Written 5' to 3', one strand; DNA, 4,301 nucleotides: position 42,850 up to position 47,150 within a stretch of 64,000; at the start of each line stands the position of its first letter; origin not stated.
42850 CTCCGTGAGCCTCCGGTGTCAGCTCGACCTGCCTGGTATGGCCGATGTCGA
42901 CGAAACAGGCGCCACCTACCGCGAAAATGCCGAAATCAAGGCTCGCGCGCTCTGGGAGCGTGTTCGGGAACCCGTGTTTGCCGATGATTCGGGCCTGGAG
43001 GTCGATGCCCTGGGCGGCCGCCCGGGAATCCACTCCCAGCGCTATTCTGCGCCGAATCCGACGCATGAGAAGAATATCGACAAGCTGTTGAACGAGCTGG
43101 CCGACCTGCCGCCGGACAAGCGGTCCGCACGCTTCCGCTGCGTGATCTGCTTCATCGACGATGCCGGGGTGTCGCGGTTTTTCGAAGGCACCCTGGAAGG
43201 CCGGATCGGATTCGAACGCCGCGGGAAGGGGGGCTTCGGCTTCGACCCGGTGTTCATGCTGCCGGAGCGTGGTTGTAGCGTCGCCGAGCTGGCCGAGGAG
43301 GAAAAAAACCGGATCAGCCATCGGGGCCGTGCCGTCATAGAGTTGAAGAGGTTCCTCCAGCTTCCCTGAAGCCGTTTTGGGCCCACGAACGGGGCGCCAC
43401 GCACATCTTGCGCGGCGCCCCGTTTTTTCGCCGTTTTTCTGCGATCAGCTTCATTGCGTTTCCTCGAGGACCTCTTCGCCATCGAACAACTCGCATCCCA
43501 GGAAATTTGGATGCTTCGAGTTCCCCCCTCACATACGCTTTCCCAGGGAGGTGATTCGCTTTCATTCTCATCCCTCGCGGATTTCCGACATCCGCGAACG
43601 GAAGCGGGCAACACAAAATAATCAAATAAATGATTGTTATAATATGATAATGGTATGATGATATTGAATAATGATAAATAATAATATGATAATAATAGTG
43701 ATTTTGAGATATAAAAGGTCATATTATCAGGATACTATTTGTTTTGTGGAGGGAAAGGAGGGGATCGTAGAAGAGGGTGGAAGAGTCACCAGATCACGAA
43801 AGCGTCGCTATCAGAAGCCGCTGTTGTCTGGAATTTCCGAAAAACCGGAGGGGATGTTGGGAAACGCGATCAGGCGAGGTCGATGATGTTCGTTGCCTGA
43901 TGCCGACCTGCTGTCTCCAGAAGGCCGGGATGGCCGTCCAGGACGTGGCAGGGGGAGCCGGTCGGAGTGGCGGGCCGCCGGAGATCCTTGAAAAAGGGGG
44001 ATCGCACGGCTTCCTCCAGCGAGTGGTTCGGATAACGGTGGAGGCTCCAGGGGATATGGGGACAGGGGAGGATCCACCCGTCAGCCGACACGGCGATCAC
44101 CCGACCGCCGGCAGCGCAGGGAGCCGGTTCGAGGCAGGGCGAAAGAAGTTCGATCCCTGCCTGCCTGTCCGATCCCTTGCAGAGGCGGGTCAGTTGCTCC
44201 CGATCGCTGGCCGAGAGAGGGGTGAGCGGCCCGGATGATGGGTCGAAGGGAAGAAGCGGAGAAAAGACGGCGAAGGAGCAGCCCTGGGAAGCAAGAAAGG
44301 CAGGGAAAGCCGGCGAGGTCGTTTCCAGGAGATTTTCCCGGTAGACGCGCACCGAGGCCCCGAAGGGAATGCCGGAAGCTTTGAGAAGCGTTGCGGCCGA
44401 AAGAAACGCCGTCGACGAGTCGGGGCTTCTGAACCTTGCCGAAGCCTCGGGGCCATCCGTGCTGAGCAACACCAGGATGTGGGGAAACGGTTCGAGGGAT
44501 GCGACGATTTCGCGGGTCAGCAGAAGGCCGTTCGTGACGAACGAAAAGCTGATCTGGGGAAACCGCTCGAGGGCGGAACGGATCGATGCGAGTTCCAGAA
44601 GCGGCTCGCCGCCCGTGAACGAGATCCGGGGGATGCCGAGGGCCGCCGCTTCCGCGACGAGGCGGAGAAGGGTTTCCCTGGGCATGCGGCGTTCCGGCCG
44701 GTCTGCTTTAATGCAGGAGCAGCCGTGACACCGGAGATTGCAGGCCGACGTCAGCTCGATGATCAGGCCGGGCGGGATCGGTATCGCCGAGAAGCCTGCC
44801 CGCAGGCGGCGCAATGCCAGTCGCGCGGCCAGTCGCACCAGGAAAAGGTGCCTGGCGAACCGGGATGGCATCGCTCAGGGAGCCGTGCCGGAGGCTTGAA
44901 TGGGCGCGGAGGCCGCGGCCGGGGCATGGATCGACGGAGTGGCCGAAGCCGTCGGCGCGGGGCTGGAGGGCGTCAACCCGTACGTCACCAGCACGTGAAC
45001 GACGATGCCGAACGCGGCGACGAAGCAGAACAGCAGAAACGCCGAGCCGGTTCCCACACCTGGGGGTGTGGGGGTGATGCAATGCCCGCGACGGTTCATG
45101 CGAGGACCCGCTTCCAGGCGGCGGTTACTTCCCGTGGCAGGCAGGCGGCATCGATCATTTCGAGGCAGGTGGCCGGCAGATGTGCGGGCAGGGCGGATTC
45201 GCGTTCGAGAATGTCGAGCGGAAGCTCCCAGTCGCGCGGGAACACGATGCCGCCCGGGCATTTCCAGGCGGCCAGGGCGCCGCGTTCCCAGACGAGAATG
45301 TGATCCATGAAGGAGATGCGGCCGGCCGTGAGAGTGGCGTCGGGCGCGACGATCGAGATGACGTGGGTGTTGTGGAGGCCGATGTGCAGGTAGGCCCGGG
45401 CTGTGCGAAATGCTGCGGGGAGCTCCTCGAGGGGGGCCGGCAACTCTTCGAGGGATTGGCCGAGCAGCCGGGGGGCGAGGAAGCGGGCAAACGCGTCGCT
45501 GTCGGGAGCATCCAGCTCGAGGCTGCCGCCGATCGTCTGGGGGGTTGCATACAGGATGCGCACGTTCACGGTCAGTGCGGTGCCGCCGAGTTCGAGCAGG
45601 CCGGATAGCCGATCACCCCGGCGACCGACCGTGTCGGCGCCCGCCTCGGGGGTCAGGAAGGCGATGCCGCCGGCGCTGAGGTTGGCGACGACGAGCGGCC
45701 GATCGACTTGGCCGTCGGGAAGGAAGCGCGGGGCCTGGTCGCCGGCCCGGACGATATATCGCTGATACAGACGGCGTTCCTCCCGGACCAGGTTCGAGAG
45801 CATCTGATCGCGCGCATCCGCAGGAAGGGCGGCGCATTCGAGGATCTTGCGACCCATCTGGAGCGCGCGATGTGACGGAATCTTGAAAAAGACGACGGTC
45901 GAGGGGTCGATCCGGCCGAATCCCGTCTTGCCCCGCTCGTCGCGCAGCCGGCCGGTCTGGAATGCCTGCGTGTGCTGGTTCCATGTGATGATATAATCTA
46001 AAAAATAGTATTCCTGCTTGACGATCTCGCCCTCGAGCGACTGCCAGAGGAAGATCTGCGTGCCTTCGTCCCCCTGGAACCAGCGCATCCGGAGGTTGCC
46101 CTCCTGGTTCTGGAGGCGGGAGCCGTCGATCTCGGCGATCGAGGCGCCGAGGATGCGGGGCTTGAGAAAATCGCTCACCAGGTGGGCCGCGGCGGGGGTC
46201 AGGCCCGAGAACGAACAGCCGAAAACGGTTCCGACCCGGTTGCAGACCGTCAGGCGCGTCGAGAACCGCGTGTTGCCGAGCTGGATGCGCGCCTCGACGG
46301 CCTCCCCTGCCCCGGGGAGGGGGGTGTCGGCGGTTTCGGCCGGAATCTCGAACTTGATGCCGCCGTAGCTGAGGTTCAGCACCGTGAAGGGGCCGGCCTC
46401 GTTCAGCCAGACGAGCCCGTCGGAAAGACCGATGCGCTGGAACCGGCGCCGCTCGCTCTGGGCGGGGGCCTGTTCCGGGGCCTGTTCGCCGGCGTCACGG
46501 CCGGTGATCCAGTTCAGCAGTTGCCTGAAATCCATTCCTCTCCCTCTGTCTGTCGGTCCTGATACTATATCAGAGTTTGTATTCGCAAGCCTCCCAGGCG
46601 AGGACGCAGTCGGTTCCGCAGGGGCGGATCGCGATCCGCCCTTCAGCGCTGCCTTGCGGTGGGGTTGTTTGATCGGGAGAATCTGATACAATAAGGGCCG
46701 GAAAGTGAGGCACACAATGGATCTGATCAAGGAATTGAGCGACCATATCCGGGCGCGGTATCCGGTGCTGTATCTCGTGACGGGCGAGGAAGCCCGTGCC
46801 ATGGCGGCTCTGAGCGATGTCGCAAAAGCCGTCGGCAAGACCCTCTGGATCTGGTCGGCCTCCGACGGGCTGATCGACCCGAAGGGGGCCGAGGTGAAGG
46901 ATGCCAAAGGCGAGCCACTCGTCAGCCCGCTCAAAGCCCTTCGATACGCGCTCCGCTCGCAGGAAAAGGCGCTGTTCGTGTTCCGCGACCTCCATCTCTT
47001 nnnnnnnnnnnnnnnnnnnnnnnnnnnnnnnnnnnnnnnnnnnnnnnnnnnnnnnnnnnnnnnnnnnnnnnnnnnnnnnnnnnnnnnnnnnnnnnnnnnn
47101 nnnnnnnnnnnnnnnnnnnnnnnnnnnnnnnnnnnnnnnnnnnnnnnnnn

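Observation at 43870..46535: Tandem-PilZ c-di-GMP receptor translationally coupled to a 74-aa membrane peptide and a radical SAM/SPASM enzyme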

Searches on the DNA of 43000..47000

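Call 68: search_rna_families(source=window, start=43000, end=47000, threshold=evalue, max_evalue=1)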
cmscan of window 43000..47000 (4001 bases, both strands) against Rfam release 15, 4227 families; matches with E-value up to 1: 1.
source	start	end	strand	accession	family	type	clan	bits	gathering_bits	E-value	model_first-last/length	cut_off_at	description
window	43390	43495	-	RF01497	ALIL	Cis-reg;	-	18.4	50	0.11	1-117/117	no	ALIL pseudoknot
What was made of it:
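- Tried and rejected: The Rfam scan of 43000-47000 found only a sub-threshold ALIL hit (18 bits against 50; call 68).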
